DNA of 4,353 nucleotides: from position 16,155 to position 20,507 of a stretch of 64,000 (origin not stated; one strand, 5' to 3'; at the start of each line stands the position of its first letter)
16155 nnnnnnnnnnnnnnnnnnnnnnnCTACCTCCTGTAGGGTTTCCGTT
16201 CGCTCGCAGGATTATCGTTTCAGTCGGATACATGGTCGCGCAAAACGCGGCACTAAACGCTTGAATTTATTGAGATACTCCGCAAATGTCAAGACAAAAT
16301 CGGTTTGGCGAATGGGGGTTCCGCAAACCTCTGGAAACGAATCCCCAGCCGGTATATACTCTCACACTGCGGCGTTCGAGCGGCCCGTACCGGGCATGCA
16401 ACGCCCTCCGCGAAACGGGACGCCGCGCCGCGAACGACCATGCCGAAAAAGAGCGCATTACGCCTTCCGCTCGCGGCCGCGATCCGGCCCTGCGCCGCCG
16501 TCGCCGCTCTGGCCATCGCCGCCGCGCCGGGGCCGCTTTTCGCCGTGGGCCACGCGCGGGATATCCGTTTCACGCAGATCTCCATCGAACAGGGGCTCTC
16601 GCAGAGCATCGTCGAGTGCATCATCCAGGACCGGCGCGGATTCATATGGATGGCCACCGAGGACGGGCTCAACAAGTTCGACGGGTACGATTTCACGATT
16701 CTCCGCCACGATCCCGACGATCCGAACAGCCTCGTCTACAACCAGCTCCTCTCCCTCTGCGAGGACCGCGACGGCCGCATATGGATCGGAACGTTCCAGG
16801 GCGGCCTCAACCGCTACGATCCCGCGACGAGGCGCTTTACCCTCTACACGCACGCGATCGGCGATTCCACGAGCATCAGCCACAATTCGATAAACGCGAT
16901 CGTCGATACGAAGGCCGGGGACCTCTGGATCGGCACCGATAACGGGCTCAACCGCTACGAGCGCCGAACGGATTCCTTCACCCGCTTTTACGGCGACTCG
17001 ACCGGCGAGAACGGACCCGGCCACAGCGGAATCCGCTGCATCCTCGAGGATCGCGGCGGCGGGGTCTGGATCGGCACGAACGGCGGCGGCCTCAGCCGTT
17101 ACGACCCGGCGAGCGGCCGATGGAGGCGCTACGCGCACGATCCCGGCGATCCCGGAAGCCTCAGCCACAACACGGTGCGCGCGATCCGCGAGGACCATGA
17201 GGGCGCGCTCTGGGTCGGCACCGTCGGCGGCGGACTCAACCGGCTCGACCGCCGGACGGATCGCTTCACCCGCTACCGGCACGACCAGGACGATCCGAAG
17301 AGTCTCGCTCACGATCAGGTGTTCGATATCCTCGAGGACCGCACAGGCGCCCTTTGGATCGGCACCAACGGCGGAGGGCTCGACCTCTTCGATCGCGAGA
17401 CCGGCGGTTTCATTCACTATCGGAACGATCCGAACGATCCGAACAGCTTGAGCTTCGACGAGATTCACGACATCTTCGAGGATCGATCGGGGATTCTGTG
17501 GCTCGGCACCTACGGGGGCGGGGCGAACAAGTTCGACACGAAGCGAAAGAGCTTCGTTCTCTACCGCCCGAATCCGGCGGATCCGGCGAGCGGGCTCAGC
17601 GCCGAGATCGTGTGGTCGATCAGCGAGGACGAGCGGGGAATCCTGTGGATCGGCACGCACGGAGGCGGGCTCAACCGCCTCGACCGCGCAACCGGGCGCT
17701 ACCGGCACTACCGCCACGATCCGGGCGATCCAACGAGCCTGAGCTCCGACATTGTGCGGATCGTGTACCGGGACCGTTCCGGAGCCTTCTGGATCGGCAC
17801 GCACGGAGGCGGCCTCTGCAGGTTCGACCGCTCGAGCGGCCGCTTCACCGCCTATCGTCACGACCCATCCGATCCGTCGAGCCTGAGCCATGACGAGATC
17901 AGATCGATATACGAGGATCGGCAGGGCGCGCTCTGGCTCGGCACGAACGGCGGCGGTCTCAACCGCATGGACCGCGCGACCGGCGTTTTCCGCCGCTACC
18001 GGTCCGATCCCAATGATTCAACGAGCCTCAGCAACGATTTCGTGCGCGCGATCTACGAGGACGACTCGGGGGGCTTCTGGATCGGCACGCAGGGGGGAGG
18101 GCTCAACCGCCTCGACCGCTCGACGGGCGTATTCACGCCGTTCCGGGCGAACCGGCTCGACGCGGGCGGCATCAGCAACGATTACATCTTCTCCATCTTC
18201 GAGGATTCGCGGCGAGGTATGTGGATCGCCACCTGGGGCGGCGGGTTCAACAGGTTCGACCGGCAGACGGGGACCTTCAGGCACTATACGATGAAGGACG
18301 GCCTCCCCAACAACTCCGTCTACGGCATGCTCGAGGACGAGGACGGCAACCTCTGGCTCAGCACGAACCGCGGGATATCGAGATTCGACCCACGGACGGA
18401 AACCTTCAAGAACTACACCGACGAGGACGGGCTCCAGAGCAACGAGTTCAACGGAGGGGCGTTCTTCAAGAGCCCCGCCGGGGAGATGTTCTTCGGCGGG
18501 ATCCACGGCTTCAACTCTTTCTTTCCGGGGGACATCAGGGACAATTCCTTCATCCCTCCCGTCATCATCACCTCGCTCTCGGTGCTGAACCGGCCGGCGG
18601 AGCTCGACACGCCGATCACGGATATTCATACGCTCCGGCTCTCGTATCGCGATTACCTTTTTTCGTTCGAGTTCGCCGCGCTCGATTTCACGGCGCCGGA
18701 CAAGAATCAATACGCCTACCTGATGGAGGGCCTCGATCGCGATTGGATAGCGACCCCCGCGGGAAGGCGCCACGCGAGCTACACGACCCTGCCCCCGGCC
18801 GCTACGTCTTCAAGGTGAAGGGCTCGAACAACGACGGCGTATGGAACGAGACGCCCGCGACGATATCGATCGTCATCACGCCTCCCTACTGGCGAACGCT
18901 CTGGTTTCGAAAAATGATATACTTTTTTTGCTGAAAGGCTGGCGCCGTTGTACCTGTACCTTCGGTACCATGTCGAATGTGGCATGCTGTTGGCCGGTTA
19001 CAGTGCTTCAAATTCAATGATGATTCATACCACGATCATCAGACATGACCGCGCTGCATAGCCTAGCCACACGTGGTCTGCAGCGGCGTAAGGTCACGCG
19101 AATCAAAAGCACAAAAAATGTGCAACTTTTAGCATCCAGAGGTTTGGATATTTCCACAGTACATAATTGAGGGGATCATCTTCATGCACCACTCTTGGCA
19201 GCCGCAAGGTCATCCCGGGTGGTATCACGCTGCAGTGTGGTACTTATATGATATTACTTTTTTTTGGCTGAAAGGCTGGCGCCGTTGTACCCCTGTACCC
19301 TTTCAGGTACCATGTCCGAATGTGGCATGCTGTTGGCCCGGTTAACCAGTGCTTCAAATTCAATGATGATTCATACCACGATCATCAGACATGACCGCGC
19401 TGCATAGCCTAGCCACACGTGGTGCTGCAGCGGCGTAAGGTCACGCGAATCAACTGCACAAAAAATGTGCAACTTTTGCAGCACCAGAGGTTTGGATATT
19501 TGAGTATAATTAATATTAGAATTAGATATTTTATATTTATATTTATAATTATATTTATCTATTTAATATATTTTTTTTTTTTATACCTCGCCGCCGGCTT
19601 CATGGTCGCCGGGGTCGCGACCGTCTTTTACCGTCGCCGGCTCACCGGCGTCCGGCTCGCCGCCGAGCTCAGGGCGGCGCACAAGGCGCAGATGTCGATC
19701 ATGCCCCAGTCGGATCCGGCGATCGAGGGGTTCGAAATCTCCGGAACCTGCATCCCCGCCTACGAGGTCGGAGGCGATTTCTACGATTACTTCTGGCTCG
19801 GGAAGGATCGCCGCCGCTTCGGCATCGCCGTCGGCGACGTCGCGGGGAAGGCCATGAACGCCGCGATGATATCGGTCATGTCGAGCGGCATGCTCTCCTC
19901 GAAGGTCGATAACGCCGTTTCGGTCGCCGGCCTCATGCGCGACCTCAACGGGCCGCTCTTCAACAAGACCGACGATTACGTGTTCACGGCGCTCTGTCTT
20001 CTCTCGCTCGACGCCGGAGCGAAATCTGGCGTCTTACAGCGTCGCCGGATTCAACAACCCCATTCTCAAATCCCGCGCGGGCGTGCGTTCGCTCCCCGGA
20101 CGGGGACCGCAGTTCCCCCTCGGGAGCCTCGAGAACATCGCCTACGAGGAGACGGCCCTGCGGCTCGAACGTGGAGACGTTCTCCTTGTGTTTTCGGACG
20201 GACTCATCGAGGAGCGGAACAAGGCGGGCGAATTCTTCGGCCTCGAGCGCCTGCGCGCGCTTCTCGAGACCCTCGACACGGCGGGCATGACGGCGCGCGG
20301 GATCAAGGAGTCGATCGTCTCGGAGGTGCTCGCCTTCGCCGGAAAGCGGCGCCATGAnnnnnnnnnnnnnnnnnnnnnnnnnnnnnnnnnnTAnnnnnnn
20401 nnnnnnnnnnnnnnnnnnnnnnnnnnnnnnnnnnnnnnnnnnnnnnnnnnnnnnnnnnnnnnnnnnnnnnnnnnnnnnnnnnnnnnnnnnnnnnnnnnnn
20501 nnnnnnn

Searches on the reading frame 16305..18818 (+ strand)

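Call 34: search_protein_families(library=pfam, proteins=[window:16305-18818:+], max_evalue=0.001)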
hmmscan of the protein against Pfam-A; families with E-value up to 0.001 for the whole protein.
window:16305-18818:+ (837 aa): 5 families
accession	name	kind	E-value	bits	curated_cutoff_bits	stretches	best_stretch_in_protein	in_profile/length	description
PF07494.17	Reg_prop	-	4.5e-74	235.2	20.4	7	666-689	1-24/24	Two component regulator propeller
PF08450.18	SGL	-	6.4e-17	62.4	26.3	1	441-662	9-221/246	SMP-30/Gluconolactonase/LRE-like region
PF23748.1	Beta-prop_LRRK2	-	1.8e-10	40.8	26.9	0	334-370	271-307/359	LRRK2 beta propeller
PF07495.19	Y_Y_Y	-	4.1e-06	27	26.6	1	795-831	2-37/65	Y_Y_Y domain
PF16819.11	DUF5074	-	0.00014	21.5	27.2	0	669-710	181-227/353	Domain of unknown function (DUF5074)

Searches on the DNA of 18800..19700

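Call 61: search_rna_families(source=window, start=18800, end=19700, threshold=evalue, max_evalue=1)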
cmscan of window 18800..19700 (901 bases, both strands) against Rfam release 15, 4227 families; matches with E-value up to 1: 3.
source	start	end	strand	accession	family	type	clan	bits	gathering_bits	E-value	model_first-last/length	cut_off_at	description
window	19486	19650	+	RF02593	NsiR8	Gene; sRNA;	-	21.7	61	0.19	1-172/172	no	Nitrogen stress-induced RNA 8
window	19515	19699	-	RF02515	AfaR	Gene; sRNA;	-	19.1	100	0.93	2-234/234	no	AfaR small RNA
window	19549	19679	+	RF00457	IRES_mnt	Cis-reg; IRES;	-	14.2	100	0.48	1-203/203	no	Mnt IRES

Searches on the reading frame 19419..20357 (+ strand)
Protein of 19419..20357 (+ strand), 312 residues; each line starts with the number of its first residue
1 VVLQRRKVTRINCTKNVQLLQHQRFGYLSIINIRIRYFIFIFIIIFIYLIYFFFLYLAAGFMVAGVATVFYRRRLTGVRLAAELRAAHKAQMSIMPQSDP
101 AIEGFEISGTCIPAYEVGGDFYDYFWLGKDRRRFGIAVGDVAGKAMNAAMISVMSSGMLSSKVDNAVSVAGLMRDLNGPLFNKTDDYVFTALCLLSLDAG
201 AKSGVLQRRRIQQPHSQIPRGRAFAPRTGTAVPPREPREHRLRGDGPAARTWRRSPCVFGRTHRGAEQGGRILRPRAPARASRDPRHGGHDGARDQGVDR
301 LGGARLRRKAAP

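Call 34: search_protein_families(library=pfam, proteins=[window:19419-20357:+], max_evalue=0.001)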
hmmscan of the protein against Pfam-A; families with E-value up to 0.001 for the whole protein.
window:19419-20357:+ (312 aa): 1 family
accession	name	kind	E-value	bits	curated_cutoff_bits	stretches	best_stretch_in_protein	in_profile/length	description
PF07228.17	SpoIIE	-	1.9e-07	31.7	25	1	131-200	2-71/192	Stage II sporulation protein E (SpoIIE)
